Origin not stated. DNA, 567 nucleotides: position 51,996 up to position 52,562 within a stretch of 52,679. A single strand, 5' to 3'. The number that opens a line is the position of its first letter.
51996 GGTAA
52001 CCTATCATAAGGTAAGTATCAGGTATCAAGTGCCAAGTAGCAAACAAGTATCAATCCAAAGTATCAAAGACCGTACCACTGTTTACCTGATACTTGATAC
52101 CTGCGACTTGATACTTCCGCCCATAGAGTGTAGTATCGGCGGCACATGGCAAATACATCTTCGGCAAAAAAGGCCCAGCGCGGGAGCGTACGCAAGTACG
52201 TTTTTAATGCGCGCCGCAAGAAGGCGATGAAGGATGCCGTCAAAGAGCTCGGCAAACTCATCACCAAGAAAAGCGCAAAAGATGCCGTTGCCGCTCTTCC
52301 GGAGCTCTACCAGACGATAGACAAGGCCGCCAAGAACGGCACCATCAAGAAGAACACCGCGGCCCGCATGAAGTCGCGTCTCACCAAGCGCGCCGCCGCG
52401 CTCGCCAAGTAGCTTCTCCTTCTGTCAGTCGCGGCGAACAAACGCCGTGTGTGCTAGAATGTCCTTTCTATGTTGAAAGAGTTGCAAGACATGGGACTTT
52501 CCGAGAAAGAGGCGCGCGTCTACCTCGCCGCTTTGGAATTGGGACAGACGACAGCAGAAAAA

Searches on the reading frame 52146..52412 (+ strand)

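Call 90: search_protein_families(library=pfam, proteins=[window:52146-52412:+], max_evalue=0.01)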
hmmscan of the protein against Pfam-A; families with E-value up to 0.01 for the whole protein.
window:52146-52412:+ (88 aa): 1 family
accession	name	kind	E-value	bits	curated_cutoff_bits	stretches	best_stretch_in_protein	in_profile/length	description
PF01649.23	Ribosomal_S20p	-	4.6e-18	66.1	29.5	1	2-82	1-81/83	Ribosomal protein S20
